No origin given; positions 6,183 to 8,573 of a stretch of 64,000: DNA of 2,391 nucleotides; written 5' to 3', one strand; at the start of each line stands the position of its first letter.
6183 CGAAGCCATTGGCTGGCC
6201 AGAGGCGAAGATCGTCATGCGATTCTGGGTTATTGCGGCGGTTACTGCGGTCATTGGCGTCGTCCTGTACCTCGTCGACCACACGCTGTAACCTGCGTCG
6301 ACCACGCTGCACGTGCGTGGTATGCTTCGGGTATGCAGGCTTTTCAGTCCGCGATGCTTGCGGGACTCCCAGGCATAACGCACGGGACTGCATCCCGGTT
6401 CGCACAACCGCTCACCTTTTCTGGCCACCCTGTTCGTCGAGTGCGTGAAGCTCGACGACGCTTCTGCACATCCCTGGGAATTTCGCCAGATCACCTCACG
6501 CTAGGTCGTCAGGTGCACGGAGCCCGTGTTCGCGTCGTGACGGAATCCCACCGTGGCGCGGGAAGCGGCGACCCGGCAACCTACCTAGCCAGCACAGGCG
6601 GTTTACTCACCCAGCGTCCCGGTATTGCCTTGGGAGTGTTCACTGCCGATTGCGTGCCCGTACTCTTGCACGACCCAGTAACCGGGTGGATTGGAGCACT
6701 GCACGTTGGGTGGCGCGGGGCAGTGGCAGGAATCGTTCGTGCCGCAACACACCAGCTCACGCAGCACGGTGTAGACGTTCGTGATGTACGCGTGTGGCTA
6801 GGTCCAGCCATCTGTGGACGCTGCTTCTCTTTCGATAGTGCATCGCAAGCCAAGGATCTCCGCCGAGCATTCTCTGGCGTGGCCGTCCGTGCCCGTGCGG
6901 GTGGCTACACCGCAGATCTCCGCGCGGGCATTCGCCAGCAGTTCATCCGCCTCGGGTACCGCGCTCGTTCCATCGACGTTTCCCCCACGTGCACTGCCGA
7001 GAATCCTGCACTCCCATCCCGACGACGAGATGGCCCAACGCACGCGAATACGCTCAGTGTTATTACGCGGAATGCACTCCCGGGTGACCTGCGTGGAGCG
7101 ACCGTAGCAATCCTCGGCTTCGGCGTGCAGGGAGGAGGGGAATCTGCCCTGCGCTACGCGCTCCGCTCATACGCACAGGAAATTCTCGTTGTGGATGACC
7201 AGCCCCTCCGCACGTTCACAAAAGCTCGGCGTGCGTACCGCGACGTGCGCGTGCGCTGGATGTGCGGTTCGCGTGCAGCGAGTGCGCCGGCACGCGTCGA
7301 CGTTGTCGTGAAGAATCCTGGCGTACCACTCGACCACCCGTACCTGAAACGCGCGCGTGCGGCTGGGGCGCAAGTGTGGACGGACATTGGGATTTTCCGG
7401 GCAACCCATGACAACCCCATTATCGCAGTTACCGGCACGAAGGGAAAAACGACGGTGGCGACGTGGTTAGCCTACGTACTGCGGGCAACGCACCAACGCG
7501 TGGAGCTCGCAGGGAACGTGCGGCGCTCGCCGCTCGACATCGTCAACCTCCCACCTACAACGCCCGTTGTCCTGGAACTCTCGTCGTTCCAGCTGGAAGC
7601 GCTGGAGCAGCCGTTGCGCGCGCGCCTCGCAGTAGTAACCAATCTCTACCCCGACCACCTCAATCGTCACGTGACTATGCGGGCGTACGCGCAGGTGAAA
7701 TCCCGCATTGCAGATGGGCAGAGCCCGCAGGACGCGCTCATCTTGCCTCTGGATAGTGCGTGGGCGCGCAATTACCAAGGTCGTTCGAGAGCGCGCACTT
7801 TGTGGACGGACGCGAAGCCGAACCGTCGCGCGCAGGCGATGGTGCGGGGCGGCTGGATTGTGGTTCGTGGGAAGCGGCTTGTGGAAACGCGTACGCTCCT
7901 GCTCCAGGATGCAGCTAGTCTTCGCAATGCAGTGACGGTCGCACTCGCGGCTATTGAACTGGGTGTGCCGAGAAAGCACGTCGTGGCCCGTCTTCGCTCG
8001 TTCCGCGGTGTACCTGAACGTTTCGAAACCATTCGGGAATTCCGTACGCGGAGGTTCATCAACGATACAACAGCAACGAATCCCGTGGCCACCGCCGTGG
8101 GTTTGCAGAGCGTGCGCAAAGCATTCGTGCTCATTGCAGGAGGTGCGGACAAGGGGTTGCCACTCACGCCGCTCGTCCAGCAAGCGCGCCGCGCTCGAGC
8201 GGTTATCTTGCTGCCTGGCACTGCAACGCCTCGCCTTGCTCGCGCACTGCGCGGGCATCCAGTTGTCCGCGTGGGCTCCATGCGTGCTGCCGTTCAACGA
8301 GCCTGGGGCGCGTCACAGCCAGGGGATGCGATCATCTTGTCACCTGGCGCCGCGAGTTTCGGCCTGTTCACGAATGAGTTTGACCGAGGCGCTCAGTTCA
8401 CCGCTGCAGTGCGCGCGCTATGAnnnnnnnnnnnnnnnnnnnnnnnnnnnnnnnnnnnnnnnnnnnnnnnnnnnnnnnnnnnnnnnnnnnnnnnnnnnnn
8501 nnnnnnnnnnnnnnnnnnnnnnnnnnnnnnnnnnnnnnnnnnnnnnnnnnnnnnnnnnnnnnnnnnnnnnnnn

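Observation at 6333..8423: PgeF (YfiH, peptidoglycan editing factor) translationally fused to MurD inside the dcw cluster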

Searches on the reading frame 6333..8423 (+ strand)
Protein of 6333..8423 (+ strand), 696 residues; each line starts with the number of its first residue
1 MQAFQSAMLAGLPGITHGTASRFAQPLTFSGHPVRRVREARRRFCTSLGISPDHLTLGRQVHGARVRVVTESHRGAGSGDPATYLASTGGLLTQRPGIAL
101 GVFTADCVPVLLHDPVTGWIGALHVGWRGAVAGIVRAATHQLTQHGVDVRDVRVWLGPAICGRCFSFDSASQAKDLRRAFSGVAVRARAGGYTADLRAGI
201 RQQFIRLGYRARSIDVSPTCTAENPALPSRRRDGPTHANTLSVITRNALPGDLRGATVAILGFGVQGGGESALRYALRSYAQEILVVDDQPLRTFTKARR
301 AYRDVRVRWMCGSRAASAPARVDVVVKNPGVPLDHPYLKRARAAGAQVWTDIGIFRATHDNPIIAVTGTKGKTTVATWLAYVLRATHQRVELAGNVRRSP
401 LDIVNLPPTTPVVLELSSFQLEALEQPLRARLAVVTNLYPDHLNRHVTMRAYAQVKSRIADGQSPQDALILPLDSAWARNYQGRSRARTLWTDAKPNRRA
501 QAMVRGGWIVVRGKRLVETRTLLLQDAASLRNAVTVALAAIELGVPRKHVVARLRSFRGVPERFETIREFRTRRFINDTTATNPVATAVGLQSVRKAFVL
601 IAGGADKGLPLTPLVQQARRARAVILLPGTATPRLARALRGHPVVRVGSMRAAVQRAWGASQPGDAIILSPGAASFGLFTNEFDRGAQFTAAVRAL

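Call 3: search_protein_families(library=pfam, proteins=[window:6333-8423:+], max_evalue=0.01)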
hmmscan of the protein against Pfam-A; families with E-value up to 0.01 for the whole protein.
window:6333-8423:+ (696 aa): 4 families
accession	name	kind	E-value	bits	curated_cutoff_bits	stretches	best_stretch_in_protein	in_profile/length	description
PF02578.20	Cu-oxidase_4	-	1.2e-49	169.4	22.9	1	35-243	26-236/238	Multi-copper polyphenol oxidoreductase laccase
PF08245.18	Mur_ligase_M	-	8.7e-19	68.7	24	1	366-487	1-137/200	Mur ligase middle domain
PF02875.26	Mur_ligase_C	-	5.3e-09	37.4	28.4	1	563-671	2-125/127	Mur ligase, glutamate ligase domain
PF21799.2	MurD-like_N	-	1.5e-06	28.8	27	1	257-348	2-86/88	Mur ligase MurD-like, N-terminal domain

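Call 5: find_homologous_proteins(query=window:6333-8423:+)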
Query window:6333-8423:+ (696 aa): 1293 proteins with E <= 0.001 among 8000 candidates; the best 120 are listed.
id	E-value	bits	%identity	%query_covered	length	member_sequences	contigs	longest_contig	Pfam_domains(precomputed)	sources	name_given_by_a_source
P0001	0.0e+0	1539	100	100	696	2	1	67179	PF02578.21,PF02875.27,PF08245.19,PF21799.3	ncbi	-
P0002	8.0e-266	902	61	100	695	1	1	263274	PF02578.21,PF02875.27,PF08245.19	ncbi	-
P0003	5.7e-229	780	57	100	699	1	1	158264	PF02578.21,PF02875.27,PF08245.19,PF21799.3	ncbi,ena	-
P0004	6.6e-229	780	56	100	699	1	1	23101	PF02578.21,PF02875.27,PF08245.19,PF21799.3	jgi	jgi:UDP-N-acetylmuramoylalanine--D-glutamate ligase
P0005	1.3e-219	749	55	100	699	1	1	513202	PF02578.21,PF02875.27,PF08245.19,PF21799.3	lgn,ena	-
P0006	1.8e-219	749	55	100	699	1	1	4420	PF02578.21,PF02875.27,PF08245.19,PF21799.3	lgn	-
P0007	1.2e-217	743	54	100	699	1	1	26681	PF02578.21,PF02875.27,PF08245.19,PF21799.3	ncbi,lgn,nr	ncbi:MAG: UDP-N-acetylmuramoyl-L-alanine--D-glutamate ligase [bacterium]|nr:UDP-N-acetylmuramoyl-L-a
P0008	2.7e-216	738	53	100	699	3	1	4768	PF02578.21,PF02875.27,PF08245.19,PF21799.3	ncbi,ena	ncbi:MAG: UDP-N-acetylmuramoyl-L-alanine--D-glutamate ligase [Patescibacteria group bacterium]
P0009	5.1e-197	675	49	100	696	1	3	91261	PF02578.21,PF02875.27,PF08245.19,PF21799.3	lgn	-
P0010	5.3e-194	665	50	100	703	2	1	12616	PF02578.21,PF02875.27,PF08245.19,PF21799.3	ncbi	-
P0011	8.9e-194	664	50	100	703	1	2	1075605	PF02578.21,PF02875.27,PF08245.19,PF21799.3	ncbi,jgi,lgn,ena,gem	ncbi:MAG: UDP-N-acetylmuramoyl-L-alanine--D-glutamate ligase [Patescibacteria group bacterium]|jgi:U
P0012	5.6e-192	658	49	100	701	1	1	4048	PF02578.21,PF02875.27,PF08245.19,PF21799.3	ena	-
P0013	4.2e-191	655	49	100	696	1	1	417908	PF02578.21,PF02875.27,PF08245.19,PF21799.3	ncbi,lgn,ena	-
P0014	3.7e-188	645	48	100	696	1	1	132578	PF02578.21,PF02875.27,PF08245.19,PF21799.3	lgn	-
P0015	8.7e-188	644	49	100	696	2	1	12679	PF02578.21,PF02875.27,PF08245.19,PF21799.3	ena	-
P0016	1.0e-186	641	48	100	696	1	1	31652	PF02578.21,PF02875.27,PF08245.19,PF21799.3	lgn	-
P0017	1.3e-185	637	45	100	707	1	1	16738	PF02578.21,PF02875.27,PF08245.19,PF21799.3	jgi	jgi:UDP-N-acetylmuramoylalanine--D-glutamate ligase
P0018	4.7e-185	635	45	100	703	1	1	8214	PF02578.21,PF08245.19,PF21799.3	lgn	-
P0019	1.5e-178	614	46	100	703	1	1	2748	PF02578.21,PF02875.27,PF08245.19,PF21799.3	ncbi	-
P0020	9.2e-176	604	46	100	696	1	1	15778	PF02578.21,PF02875.27,PF08245.19,PF21799.3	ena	-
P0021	2.3e-174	600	43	100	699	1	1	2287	PF02578.21,PF08245.19,PF21799.3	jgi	jgi:UDP-N-acetylmuramoylalanine--D-glutamate ligase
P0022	3.7e-172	592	42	100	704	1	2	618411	PF02578.21,PF08245.19,PF21799.3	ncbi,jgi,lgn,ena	ncbi:MAG: UDP-N-acetylmuramoyl-L-alanine--D-glutamate ligase [Patescibacteria group bacterium]|jgi:U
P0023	2.6e-156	540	50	80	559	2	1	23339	PF02578.21,PF02875.27,PF08245.19,PF21799.3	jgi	jgi:UDP-N-acetylmuramoylalanine--D-glutamate ligase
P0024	2.0e-151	524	41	100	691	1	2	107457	PF02578.21,PF08245.19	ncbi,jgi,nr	ncbi:UDP-N-acetylmuramoyl-L-alanine--D-glutamate ligase [Candidatus Parcubacteria bacterium]|jgi:UDP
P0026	2.7e-125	438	50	64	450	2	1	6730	PF02875.27,PF08245.19,PF21799.3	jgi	jgi:UDP-N-acetylmuramoylalanine--D-glutamate ligase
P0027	1.8e-107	379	44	64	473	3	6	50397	PF02875.27,PF08245.19,PF21799.3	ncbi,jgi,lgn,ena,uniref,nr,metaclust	ncbi:MAG: UDP-N-acetylmuramoyl-L-alanine--D-glutamate ligase [Candidatus Kerfeldbacteria bacterium C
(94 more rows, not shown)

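Call 6: search_protein_families(library=ncbifam, proteins=[window:6333-8423:+], max_evalue=0.01)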
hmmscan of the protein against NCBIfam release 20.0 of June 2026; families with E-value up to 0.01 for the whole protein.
window:6333-8423:+ (696 aa): 23 families
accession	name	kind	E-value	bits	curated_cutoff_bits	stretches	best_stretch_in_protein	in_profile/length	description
TIGR01087.1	murD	equivalog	1.3e-105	354.1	211.95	1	258-694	2-440/441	UDP-N-acetylmuramoyl-L-alanine--D-glutamate ligase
TIGR00726.1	TIGR00726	equivalog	1.5e-38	132.4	141.15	1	39-245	25-221/223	peptidoglycan editing factor PgeF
NF008896.0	PRK11929.1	equivalog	3.6e-19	68.1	1023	1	356-484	107-256/965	bifunctional UDP-N-acetylmuramoyl-L-alanyl-D-glutamate--2,6-diaminopimelate ligase MurE/UDP-N-acetylmuramoyl-tripeptide--D-alanyl-D-alanine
NF001126.0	PRK00139.1-4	equivalog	1e-18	67.2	373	2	412-576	175-345/486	UDP-N-acetylmuramoyl-L-alanyl-D-glutamate--2,6-diaminopimelate ligase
TIGR01082.1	murC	equivalog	5.1e-17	62.1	335.1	1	264-598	6-341/449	UDP-N-acetylmuramate--L-alanine ligase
TIGR01143.1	murF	subfamily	5.8e-17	61.8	288.6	1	357-595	70-319/418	UDP-N-acetylmuramoyl-tripeptide--D-alanyl-D-alanine ligase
NF053645.1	pMurC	equivalog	2.9e-16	59.2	560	2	307-470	47-219/492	pseudomurein biosynthesis peptide ligase pMurC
TIGR01085.1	murE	subfamily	3.2e-16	59.3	257.3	2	412-569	159-328/472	UDP-N-acetylmuramyl-tripeptide synthetase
NF001124.0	PRK00139.1-2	equivalog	3.6e-16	59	476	2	411-596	179-373/500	UDP-N-acetylmuramoyl-L-alanyl-D-glutamate--2,6-diaminopimelate ligase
NF007998.1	PRK10723.1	equivalog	1.4e-14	54.2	369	1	31-236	41-233/243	purine nucleoside phosphorylase YfiH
NF053646.1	pMurD1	equivalog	1.2e-10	40.7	610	1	319-580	64-335/465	pseudomurein biosynthesis peptide ligase pMurD1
NF053647.1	pMurD2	equivalog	6e-10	38.6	550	1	258-461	3-205/405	pseudomurein biosynthesis peptide ligase pMurD2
NF008897.0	PRK11930.1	equivalog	1.2e-08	33.5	804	1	356-593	102-351/822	bifunctional UDP-N-acetylmuramoyl-tripeptide:D-alanyl-D-alanine ligase/alanine racemase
NF001123.0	PRK00139.1-1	equivalog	2.5e-08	33.1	586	1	414-475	180-241/493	UDP-N-acetylmuramoyl-L-alanyl-D-glutamate--2,6-diaminopimelate ligase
TIGR02068.2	cya_phycin_syn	equivalog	3e-08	32.1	850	1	341-390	459-508/862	cyanophycin synthetase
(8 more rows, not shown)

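Call 16: find_encoding_contigs(protein=P0001, flank=6000, max_places=3)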
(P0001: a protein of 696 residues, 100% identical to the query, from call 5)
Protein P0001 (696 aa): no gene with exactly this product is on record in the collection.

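Call 17: find_encoding_contigs(protein=P0011, flank=8000, max_places=3)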
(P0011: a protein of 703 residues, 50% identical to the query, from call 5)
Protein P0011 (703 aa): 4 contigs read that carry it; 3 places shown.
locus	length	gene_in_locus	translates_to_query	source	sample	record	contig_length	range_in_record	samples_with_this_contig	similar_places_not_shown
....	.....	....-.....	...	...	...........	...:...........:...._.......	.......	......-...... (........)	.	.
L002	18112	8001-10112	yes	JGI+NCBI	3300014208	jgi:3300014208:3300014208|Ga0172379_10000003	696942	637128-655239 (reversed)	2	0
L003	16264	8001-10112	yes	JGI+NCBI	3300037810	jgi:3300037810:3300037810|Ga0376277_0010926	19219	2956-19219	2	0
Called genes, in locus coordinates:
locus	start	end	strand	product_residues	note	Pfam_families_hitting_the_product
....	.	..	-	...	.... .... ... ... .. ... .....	-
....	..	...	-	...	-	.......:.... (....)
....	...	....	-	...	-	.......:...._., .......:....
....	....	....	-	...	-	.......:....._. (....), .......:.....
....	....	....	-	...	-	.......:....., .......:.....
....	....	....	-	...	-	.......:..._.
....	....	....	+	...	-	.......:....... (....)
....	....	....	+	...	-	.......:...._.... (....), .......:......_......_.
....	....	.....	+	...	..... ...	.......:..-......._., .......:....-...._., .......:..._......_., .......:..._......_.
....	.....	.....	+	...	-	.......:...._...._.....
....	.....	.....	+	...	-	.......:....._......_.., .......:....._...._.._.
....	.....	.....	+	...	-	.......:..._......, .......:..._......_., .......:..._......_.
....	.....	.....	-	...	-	-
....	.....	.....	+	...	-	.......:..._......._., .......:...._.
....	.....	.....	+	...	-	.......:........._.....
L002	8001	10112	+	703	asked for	PF02578:Cu-oxidase_4, PF21799:MurD-like_N, PF08245:Mur_ligase_M, PF02875:Mur_ligase_C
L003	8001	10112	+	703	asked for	PF02578:Cu-oxidase_4, PF21799:MurD-like_N, PF08245:Mur_ligase_M, PF02875:Mur_ligase_C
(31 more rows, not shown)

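Call 21: find_encoding_contigs(protein=P0026, flank=6000, max_places=2)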
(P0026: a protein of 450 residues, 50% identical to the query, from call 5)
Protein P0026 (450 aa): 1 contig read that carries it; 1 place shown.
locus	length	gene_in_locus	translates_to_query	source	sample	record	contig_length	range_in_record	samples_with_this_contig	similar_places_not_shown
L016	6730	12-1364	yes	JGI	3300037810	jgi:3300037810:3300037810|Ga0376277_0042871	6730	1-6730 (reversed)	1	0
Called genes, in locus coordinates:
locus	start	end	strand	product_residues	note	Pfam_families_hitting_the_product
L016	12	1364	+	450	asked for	PF21799:MurD-like_N, PF08245:Mur_ligase_M, PF02875:Mur_ligase_C (weak)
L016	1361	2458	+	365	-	PF01098:FTSW_RODA_SPOVE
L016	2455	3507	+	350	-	PF03033:Glyco_transf_28, PF04101:Glyco_tran_28_C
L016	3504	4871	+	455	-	PF01225:Mur_ligase, PF08245:Mur_ligase_M, PF02875:Mur_ligase_C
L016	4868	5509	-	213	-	-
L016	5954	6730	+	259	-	?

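Call 22: find_encoding_contigs(protein=P0027, flank=8000, max_places=2)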
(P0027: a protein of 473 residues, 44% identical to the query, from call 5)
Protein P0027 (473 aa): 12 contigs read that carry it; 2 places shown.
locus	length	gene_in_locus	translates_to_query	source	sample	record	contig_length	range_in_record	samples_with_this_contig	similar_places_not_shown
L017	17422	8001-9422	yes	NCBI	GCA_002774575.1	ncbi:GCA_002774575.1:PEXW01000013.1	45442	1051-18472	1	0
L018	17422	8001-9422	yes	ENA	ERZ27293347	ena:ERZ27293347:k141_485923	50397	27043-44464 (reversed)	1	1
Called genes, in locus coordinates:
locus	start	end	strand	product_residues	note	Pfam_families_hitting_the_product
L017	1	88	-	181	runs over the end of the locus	-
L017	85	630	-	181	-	-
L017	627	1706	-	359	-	PF11104:PilM_2, PF06723:MreB_Mbl (faint), PF14450:FtsA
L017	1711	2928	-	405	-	PF28597:T2SSF_N (weak), PF00482:T2SSF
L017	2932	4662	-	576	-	PF05157:MshEN, PF00437:T2SSE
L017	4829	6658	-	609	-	PF13231:PMT_2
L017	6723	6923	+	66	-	-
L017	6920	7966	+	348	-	PF10555:MraY_sig1 (faint), PF00953:Glycos_transf_4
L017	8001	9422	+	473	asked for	PF21799:MurD-like_N, PF08245:Mur_ligase_M, PF02875:Mur_ligase_C (weak)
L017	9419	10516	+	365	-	PF01098:FTSW_RODA_SPOVE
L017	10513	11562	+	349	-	PF03033:Glyco_transf_28, PF04101:Glyco_tran_28_C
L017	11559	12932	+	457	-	PF01225:Mur_ligase, PF08245:Mur_ligase_M, PF02875:Mur_ligase_C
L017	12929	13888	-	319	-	-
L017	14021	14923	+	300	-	PF01565:FAD_binding_4, PF02873:MurB_C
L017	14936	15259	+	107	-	PF02482:Ribosomal_S30AE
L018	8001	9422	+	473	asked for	PF21799:MurD-like_N, PF08245:Mur_ligase_M, PF02875:Mur_ligase_C (weak)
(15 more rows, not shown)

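Call 40: predict_structure(alignment_id=A1)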
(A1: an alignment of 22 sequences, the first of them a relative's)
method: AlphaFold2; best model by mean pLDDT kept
length: 696 residues; sequences in the alignment: 22
mean_pLDDT: 91.5   pTM: 0.84
mean pLDDT of the five models: 91.5, 90.7, 89.2, 88.9, 88.9
residues with pLDDT >= 90: 528; 70-90: 144; 50-70: 23; < 50: 1
segments of 3 or more residues with pLDDT < 50: none
pLDDT, mean of each block of 10 residues (from residue 1): 91 96 93 95 95 95 94 94 96 96 96 97 97 97 96 98 95 96 90 96 98 97 95 91 94 94 80 94 94 91 91 92 92 92 94 93 93 93 96 86 91 93 90 90 82 93 96 86 85 93 96 96 86 97 97 92 76 85 78 87 80 90 91 90 92 95 92 58 79 90
secondary structure, 60 per line:
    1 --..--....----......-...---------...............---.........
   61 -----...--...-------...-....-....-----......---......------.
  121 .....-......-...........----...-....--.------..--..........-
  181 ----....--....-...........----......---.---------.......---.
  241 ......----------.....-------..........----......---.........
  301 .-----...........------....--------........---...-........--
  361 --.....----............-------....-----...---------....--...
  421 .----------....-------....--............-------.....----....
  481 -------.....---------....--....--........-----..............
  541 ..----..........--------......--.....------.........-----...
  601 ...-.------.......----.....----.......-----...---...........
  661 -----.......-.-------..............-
elements in order (helices of 4 or more, strands of 3 or more residues): H7-10 E15-20 H34-48 E55-60 E66-68 E85-88 E90-93 E99-104 E108-113 E120-125 H127-132 H134-144 E153-156 H170-179 E185-188 E191-194 H196-206 E214-216 H230-236 E240-246 E257-261 H269-278 E283-288 H292-301 E307-311 H312-317 E324-327 H336-343 E347-349 H351-358 E363-367 H372-383 E391-394 E412-415 H418-421 E432-435 H443-446 H449-460 E468-472 H477-480 E488-492 E502-505 E508-511 E514-518 H527-542 H547-556 E565-570 E573-577 H584-592 E598-603 H612-618 E623-627 H632-638 E644-646 H650-660 E666-672 H682-695

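Call 44: fold_search(model_id=the predicted structure, library=pdb)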
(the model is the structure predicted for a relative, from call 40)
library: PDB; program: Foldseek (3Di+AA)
matches with E <= 10: 1313; with E <= 0.001: 155
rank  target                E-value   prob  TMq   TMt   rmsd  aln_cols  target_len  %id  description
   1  3lk7                  2.8e-31  1.00  0.45  0.67   7.0       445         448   27  The Crystal Structure of UDP-N-acetylmuramoylalanine-D-glutamate (MurD) ligase from Streptococcus agalactiae to 1.5A (released 2010-02-09)
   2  8dp2                  4.4e-31  1.00  0.55  0.84   3.3       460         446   30  Crystal Structure of UDP-N-acetylmuramoylalanine--D-glutamate ligase (MurD) from Pseudomonas aeruginosa PAO1 in complex  (released 2022-08-17)
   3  7ti7                  7.2e-31  1.00  0.55  0.83   3.5       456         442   28  Crystal Structure of UDP-N-acetylmuramoylalanine-D-glutamate ligase from Acinetobacter baumannii AB5075-UW in complex wi (released 2022-01-26)
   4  7u35_B                1.0e-29  1.00  0.49  0.74   5.2       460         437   30  Crystal Structure of UDP-N-acetylmuramoylalanine--D-glutamate ligase (MurD) from Pseudomonas aeruginosa PAO1 in comple (released 2022-03-09)
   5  7sy9_A                1.4e-29  1.00  0.44  0.66   6.7       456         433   29  Crystal Structure of UDP-N-acetylmuramoylalanine--D-glutamate ligase (MurD) from Pseudomonas aeruginosa PAO1 (released 2021-12-15)
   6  7u35_C                4.5e-29  1.00  0.48  0.74   5.2       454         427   29  Crystal Structure of UDP-N-acetylmuramoylalanine--D-glutamate ligase (MurD) from Pseudomonas aeruginosa PAO1 in comple (released 2022-03-09)
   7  4uag                  1.1e-28  1.00  0.55  0.87   3.1       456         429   28  UDP-N-ACETYLMURAMOYL-L-ALANINE:D-GLUTAMATE LIGASE (released 2000-03-15)
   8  7u35_A                1.3e-28  1.00  0.51  0.78   4.5       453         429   29  Crystal Structure of UDP-N-acetylmuramoylalanine--D-glutamate ligase (MurD) from Pseudomonas aeruginosa PAO1 in comple (released 2022-03-09)
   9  7sy9_B                1.6e-28  1.00  0.43  0.64   6.9       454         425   30  Crystal Structure of UDP-N-acetylmuramoylalanine--D-glutamate ligase (MurD) from Pseudomonas aeruginosa PAO1 (released 2021-12-15)
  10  7sir                  2.0e-28  1.00  0.44  0.65   6.7       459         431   27  Crystal Structure of UDP-N-acetylmuramoylalanine-D-glutamate ligase from Acinetobacter baumannii AB5075-UW (released 2021-11-03)
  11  8v8y                  3.5e-28  1.00  0.53  0.80   4.1       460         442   28  Crystal Structure of Apo UDP-N-acetylmuramoylalanine--D-glutamate ligase (MurD) from E. coli (Orthorhombic P form) (released 2023-12-13)
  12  2jfh                  3.8e-28  1.00  0.55  0.87   3.1       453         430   27  Crystal structure of MurD ligase in complex with L-Glu containing sulfonamide inhibitor (released 2007-05-15)
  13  1eeh                  5.7e-28  1.00  0.39  0.62  14.8       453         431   28  UDP-N-ACETYLMURAMOYL-L-ALANINE:D-GLUTAMATE LIGASE (released 2001-01-17)
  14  5a5f                  6.6e-28  1.00  0.51  0.78   4.8       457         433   28  CRYSTAL STRUCTURE OF MURD LIGASE FROM ESCHERICHIA COLI IN COMPLEX WITH UMA AND ADP (released 2016-04-13)
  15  8vw0                  1.2e-27  1.00  0.52  0.80   4.4       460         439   28  Crystal Structure of Apo UDP-N-acetylmuramoylalanine--D-glutamate ligase (MurD) from E. coli (AMP bound) (released 2024-02-14)
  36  6dzd_A                9.3e-19  1.00  0.32  0.81   1.8       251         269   26  Crystal structure of Bacillus licheniformis hypothetical protein YfiH (released 2019-09-11)
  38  6dzd_B                2.3e-18  1.00  0.32  0.82   1.8       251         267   26  Crystal structure of Bacillus licheniformis hypothetical protein YfiH (released 2019-09-11)
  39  6t0y                  3.6e-18  1.00  0.33  0.83   1.8       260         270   29  Crystal structure of YlmD from Geobacillus stearothermophilus (released 2020-01-29)
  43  7fbg                  1.2e-17  1.00  0.32  0.82   1.8       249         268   25  Kinetic and structural analysis by Peptidoglycan editing factor from Bacillus cereus ATCC 14579 (released 2022-07-13)
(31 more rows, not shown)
